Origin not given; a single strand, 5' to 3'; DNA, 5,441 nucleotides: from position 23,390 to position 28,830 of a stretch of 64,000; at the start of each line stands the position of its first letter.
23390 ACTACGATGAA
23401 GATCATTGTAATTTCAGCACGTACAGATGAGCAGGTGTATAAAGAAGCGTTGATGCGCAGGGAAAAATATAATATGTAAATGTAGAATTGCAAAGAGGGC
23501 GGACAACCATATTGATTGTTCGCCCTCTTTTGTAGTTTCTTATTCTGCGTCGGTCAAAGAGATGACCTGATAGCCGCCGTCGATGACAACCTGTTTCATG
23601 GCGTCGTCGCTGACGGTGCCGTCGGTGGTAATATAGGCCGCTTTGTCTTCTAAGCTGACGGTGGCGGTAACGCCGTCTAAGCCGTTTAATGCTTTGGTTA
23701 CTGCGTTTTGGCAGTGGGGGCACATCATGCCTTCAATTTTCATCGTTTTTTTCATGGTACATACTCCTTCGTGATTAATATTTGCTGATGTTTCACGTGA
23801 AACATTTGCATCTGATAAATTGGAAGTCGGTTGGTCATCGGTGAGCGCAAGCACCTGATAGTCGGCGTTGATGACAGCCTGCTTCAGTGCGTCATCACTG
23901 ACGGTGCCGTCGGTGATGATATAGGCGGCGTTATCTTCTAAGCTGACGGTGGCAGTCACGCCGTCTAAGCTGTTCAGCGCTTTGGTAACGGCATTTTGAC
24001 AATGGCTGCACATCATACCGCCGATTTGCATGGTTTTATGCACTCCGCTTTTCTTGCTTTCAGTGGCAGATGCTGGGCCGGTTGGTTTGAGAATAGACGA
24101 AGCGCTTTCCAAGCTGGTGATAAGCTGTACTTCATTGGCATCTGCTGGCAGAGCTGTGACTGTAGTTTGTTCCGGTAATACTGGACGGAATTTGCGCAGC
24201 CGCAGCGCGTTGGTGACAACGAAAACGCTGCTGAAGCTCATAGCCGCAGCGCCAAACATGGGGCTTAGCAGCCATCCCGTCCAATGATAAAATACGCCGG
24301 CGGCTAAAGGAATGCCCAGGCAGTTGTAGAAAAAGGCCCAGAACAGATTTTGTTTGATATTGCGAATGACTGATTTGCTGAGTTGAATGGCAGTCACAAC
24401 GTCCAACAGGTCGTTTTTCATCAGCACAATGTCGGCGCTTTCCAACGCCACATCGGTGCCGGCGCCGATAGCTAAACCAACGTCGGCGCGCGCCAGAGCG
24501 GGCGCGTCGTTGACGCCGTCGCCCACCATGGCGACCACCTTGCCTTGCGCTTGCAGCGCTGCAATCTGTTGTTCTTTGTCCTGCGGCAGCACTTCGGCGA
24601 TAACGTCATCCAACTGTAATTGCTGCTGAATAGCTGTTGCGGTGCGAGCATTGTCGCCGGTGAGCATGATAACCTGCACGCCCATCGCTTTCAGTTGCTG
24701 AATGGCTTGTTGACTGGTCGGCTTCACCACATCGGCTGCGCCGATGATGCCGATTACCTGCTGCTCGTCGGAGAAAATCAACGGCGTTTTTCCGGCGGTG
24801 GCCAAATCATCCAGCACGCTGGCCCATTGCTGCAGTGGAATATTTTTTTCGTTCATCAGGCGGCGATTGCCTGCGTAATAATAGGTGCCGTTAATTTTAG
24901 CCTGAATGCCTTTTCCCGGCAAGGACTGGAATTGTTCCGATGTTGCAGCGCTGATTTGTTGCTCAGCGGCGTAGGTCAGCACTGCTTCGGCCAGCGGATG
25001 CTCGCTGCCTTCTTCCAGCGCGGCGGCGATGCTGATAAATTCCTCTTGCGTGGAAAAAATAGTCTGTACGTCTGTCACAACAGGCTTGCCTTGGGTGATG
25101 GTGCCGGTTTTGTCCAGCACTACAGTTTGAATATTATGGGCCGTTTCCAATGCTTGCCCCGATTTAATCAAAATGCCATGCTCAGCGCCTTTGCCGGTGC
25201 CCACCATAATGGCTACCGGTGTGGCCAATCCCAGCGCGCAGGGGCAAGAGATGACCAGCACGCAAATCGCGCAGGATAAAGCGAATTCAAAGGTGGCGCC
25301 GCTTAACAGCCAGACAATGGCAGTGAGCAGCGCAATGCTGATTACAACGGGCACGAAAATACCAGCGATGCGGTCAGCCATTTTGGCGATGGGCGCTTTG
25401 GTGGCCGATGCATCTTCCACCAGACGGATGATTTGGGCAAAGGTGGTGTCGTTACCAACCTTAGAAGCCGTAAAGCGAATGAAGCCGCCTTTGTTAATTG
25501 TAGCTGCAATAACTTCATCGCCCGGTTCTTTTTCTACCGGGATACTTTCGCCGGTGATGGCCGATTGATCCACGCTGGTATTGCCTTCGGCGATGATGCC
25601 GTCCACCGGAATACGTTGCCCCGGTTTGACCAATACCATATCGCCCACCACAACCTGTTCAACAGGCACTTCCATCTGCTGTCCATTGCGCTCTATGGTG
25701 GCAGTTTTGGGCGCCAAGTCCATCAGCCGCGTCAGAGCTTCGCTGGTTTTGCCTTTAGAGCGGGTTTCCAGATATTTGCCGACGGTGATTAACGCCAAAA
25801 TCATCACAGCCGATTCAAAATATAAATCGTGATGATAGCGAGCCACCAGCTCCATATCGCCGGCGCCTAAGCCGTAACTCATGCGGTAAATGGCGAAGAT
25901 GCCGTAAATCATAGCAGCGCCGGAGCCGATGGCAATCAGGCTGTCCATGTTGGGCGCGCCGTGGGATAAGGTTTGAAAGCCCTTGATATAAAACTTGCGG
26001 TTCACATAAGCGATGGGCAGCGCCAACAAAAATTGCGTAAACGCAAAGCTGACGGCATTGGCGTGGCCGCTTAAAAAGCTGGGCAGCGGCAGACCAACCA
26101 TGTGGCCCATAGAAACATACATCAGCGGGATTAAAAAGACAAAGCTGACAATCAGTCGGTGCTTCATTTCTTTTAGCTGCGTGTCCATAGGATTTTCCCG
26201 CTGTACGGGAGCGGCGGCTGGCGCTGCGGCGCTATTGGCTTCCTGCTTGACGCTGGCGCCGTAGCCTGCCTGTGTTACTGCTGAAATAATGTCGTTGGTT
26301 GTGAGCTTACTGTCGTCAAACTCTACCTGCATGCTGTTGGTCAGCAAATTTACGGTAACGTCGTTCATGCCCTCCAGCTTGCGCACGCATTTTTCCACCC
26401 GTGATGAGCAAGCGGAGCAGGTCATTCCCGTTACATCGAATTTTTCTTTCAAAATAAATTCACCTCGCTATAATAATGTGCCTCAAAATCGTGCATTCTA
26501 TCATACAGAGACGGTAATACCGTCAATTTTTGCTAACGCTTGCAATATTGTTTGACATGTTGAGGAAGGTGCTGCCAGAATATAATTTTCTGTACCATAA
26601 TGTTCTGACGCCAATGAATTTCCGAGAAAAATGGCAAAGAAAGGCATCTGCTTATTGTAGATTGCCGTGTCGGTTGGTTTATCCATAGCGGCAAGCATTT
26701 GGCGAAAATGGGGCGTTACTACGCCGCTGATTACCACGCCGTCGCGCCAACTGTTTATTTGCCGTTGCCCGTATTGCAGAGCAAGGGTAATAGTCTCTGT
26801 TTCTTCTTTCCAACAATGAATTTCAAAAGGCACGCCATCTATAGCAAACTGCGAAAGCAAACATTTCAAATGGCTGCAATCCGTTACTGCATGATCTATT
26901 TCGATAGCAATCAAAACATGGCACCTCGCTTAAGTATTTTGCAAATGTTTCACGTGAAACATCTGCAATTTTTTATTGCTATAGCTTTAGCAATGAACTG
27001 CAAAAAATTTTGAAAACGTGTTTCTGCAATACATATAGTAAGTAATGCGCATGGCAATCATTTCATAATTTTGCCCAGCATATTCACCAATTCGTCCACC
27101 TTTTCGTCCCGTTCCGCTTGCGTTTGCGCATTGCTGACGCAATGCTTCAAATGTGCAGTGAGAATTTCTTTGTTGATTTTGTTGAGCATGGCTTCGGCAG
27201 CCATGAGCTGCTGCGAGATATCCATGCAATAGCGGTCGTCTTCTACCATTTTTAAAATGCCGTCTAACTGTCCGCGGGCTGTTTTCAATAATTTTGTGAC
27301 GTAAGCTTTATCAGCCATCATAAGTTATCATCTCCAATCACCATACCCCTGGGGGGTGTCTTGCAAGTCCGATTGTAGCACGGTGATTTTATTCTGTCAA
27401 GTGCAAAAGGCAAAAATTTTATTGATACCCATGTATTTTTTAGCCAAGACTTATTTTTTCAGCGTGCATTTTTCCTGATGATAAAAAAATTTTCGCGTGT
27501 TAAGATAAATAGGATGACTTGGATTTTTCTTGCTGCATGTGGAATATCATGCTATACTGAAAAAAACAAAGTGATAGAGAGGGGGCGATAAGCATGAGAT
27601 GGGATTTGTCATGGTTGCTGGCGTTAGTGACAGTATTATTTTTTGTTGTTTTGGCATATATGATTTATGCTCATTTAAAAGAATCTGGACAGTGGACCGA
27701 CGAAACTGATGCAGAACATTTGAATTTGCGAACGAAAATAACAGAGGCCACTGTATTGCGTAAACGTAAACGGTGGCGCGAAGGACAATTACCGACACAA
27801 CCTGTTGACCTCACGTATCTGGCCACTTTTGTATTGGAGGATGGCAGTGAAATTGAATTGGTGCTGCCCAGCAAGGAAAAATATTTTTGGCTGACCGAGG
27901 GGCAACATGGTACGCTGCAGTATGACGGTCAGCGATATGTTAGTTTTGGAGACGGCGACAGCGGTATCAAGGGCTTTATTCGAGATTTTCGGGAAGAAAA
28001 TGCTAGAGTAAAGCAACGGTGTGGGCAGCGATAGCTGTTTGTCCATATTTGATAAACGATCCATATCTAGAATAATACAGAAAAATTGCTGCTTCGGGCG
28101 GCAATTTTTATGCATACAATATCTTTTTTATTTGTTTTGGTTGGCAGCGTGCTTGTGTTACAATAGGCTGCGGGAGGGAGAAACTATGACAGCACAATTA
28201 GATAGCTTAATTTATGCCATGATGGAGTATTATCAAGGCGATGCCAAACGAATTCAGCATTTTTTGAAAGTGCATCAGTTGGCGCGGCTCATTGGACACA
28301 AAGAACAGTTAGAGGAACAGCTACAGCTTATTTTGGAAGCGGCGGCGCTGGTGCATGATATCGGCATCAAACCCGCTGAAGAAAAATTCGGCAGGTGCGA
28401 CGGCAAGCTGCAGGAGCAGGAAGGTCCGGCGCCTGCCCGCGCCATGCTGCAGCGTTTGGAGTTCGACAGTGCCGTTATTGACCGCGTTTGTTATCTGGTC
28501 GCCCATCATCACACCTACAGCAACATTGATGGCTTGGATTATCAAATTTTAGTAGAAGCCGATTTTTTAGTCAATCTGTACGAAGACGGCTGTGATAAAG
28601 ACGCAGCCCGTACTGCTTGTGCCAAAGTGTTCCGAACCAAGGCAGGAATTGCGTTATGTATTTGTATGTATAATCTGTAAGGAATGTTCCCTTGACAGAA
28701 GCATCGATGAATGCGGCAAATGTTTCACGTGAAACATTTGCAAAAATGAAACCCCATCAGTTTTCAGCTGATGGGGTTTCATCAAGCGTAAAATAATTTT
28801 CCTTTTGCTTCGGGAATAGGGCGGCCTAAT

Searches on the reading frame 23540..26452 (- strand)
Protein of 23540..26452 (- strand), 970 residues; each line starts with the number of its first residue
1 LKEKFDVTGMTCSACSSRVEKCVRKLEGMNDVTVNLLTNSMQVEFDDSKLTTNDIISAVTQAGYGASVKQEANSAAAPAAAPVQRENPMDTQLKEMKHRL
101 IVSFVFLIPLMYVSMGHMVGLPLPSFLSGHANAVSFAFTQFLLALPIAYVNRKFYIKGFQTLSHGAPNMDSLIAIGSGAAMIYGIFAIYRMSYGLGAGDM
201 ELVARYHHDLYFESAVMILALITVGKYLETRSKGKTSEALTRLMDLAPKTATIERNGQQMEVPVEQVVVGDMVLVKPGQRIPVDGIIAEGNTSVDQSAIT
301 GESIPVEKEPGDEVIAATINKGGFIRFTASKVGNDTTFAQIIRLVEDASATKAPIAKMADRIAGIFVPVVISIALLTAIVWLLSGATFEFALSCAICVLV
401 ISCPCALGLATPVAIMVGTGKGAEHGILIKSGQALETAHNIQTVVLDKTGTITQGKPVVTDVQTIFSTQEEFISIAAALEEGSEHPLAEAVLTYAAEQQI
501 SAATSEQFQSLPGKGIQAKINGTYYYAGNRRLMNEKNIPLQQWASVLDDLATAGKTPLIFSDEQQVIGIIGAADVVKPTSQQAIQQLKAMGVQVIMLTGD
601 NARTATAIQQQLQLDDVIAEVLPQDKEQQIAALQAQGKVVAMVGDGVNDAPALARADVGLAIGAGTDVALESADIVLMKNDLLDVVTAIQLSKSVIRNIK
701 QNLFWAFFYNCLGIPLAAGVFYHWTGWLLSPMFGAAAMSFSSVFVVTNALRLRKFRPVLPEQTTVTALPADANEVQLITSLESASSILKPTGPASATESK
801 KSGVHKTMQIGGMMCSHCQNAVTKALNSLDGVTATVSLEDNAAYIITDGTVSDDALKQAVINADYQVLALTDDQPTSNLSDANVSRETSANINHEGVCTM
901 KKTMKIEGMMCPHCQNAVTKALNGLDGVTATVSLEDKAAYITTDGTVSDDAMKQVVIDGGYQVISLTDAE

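Call 94: search_protein_families(library=pfam, proteins=[window:23540-26452:-], max_evalue=0.00001)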
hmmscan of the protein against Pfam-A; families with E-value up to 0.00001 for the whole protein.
window:23540-26452:- (970 aa): 4 families
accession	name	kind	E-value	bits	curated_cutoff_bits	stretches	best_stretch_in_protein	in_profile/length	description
PF00122.25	E1-E2_ATPase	-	1.7e-60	204.1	28.1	1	246-425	2-181/181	E1-E2 ATPase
PF00702.32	Hydrolase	-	1.3e-36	127.3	26.4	1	441-657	1-191/191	haloacid dehalogenase-like hydrolase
PF00403.32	HMA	-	4.1e-33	114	24.8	3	5-64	2-61/62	Heavy-metal-associated domain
PF08282.18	Hydrolase_3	-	5.2e-07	30.1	20.9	0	632-682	198-248/255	haloacid dehalogenase-like hydrolase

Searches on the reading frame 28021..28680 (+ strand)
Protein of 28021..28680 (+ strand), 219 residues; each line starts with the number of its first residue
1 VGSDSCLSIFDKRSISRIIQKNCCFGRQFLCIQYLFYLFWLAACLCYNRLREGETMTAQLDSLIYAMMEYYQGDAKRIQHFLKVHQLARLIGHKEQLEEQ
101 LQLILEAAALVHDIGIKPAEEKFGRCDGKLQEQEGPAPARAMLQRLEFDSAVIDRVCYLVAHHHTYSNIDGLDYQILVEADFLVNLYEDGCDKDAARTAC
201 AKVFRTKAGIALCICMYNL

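Call 94: search_protein_families(library=pfam, proteins=[window:28021-28680:+], max_evalue=0.00001)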
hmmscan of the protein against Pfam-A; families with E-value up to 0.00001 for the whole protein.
window:28021-28680:+ (219 aa): 1 family
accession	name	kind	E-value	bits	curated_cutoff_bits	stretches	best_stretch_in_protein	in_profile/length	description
PF01966.28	HD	-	4.7e-08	33.8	22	1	77-170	1-92/116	HD domain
